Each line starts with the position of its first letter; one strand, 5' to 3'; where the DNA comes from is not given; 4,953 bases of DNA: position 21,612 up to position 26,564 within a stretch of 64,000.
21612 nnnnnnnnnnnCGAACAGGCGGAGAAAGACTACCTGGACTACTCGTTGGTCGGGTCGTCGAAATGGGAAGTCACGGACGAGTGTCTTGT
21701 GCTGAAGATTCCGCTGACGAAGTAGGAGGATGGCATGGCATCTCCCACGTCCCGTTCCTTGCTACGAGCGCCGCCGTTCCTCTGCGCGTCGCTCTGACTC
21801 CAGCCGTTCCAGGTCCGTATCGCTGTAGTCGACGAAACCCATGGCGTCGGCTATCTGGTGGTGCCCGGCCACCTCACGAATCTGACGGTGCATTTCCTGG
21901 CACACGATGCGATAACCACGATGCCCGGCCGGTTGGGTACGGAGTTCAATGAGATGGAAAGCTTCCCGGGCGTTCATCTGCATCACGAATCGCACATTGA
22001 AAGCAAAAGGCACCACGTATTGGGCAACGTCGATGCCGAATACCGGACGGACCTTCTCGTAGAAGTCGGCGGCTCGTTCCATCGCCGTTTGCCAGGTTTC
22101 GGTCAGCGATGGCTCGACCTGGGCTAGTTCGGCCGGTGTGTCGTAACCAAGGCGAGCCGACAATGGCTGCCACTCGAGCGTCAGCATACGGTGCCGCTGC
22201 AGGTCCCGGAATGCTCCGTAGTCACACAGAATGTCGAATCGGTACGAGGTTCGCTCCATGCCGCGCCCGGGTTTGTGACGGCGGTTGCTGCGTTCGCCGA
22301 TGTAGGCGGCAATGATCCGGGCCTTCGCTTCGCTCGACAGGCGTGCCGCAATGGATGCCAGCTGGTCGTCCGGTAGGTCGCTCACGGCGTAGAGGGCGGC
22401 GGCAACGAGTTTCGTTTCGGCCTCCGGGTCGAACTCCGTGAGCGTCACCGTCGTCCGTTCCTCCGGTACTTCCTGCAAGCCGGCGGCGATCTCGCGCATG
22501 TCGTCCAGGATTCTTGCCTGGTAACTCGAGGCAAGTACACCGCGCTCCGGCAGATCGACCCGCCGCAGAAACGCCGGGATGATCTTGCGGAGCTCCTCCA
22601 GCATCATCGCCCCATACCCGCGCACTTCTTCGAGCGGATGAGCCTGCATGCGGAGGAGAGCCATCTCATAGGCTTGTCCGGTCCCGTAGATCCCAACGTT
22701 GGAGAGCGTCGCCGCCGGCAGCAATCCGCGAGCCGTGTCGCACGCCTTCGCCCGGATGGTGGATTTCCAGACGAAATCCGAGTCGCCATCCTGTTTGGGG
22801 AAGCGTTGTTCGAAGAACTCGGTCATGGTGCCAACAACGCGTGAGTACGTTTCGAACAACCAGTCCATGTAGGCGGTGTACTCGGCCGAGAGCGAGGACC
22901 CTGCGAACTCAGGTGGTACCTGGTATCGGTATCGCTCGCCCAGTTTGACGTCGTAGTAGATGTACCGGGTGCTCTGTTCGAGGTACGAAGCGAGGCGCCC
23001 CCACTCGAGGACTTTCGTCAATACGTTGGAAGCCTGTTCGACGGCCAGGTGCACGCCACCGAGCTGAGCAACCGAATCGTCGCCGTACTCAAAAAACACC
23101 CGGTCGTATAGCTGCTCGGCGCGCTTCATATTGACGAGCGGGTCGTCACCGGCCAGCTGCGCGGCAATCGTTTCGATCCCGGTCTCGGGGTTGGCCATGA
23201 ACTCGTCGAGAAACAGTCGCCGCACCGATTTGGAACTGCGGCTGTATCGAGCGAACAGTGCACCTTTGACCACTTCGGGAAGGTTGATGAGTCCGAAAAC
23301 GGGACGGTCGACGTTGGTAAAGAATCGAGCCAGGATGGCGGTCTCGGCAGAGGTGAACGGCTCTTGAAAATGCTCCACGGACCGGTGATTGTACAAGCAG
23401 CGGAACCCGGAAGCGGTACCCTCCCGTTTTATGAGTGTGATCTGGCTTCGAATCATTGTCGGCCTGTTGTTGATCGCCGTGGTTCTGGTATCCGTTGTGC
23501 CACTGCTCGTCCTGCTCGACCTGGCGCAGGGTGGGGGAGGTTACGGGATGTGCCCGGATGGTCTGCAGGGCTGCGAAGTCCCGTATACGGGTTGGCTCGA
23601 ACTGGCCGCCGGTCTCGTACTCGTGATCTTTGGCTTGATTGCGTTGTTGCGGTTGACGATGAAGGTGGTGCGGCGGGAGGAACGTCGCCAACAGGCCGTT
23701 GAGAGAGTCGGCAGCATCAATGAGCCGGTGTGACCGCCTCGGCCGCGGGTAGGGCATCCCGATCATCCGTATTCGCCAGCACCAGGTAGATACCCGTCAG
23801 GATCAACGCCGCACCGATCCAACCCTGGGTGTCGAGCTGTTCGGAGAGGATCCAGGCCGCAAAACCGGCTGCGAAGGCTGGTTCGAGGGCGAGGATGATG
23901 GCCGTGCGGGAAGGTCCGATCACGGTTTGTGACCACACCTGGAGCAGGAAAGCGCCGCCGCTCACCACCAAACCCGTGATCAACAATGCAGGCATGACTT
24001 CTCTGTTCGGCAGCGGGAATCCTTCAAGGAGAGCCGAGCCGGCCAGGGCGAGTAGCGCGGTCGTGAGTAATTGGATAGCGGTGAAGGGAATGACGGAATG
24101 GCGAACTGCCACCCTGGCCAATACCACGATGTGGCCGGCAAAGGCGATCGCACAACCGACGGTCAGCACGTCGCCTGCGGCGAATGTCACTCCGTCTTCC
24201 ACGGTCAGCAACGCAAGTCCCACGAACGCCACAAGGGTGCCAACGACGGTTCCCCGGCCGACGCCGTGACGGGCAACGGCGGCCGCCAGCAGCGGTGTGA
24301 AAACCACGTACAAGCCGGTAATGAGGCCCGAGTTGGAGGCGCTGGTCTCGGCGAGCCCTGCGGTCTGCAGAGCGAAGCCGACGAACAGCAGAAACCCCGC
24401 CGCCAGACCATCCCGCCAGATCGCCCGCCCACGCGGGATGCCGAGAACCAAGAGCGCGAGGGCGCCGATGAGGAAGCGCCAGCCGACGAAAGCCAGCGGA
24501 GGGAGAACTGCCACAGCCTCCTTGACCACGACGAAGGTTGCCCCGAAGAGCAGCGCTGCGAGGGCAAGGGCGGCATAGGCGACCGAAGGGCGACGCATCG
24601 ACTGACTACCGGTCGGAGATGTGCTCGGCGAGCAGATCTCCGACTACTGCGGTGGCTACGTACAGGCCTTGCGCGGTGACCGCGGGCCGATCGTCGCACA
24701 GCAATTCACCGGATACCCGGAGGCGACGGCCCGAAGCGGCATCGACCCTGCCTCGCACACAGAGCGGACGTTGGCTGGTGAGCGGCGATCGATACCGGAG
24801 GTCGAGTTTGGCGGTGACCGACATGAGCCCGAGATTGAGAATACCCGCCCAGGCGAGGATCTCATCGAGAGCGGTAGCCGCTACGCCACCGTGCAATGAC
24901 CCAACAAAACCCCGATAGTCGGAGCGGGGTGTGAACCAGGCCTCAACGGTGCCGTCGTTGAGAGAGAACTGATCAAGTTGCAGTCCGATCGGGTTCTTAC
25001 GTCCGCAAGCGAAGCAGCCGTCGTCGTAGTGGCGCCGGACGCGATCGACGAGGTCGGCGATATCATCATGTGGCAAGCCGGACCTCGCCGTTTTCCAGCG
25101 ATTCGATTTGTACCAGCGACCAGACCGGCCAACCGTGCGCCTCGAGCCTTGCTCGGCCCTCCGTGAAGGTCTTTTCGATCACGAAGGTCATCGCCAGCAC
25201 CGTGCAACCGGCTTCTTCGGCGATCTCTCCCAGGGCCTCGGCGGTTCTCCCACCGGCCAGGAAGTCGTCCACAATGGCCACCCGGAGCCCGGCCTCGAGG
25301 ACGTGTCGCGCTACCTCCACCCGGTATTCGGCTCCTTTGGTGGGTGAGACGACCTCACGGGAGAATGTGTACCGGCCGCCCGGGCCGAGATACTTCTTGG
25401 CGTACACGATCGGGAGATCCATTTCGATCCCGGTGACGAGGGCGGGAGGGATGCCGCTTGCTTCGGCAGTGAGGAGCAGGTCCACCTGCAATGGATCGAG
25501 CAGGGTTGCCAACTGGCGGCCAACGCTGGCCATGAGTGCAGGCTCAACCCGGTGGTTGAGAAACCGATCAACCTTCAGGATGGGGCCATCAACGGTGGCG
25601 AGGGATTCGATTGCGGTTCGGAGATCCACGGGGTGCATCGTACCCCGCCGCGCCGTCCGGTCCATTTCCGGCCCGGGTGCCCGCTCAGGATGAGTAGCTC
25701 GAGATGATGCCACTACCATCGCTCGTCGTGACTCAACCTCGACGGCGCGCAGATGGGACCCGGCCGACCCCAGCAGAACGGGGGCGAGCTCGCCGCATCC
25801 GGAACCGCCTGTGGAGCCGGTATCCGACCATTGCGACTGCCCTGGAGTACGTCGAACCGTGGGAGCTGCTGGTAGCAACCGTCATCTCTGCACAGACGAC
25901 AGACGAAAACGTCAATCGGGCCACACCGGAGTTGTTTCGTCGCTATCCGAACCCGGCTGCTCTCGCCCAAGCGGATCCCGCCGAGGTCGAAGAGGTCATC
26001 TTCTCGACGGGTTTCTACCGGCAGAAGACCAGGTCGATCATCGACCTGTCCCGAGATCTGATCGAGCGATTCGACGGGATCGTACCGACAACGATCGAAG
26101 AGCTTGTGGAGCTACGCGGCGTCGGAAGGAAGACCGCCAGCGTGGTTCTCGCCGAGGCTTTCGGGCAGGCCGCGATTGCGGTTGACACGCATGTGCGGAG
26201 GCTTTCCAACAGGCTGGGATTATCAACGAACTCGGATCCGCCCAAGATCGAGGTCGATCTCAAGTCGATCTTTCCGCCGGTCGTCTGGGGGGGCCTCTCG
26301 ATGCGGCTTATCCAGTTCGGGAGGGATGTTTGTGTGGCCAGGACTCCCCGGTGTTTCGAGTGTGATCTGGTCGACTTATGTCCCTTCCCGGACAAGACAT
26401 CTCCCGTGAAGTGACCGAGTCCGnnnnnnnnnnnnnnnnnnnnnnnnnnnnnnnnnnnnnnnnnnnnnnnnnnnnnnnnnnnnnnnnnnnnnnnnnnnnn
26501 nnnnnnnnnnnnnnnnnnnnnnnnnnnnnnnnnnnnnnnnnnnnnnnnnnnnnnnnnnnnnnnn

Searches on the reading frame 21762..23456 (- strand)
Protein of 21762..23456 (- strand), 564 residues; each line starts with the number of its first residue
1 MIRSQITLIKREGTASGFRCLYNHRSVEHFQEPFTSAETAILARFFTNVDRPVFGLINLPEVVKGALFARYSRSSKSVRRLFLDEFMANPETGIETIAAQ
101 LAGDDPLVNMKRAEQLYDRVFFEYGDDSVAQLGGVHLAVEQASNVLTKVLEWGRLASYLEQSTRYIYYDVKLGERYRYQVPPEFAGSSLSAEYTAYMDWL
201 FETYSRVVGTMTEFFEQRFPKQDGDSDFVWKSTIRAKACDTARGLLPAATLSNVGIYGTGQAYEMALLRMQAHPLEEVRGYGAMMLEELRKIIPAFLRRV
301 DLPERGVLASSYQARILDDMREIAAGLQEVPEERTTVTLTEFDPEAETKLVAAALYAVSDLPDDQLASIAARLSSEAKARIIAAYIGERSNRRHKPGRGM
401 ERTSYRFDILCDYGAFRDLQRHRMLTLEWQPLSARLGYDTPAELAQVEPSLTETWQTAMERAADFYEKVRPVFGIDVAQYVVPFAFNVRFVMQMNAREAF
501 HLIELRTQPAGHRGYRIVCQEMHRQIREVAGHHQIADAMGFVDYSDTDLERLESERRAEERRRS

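Call 67: search_protein_families(library=pfam, proteins=[window:21762-23456:-], max_evalue=0.0001)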
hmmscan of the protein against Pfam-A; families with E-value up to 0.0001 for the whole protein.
window:21762-23456:- (564 aa): 1 family
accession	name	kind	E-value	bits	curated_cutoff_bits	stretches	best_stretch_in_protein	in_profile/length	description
PF02511.20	Thy1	-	1.9e-42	145.6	24.8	2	363-530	9-189/191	Thymidylate synthase complementing protein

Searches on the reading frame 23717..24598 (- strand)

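Call 67: search_protein_families(library=pfam, proteins=[window:23717-24598:-], max_evalue=0.0001)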
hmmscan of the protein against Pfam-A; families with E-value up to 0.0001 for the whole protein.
window:23717-24598:- (293 aa): 1 family
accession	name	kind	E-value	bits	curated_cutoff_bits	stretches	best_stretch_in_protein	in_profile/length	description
PF00892.27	EamA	-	8.2e-36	123.7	28.2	2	8-132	4-134/135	EamA-like transporter family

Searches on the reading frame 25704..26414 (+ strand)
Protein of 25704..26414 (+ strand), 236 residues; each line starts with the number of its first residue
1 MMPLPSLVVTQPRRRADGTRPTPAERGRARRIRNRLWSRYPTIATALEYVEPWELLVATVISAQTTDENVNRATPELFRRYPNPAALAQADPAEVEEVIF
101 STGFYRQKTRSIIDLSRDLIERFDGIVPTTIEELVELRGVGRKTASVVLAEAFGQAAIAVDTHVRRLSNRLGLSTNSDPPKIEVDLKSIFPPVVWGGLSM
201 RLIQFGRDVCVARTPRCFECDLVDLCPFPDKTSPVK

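Call 67: search_protein_families(library=pfam, proteins=[window:25704-26414:+], max_evalue=0.0001)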
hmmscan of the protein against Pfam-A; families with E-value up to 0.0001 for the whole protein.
window:25704-26414:+ (236 aa): 2 families
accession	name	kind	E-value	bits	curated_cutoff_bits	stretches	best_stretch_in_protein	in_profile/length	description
PF00730.31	HhH-GPD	-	8e-27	94.1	26.2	1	57-192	1-108/108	HhH-GPD superfamily base excision DNA repair protein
PF00633.29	HHH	-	2.1e-08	34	24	1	122-150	1-29/30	Helix-hairpin-helix motif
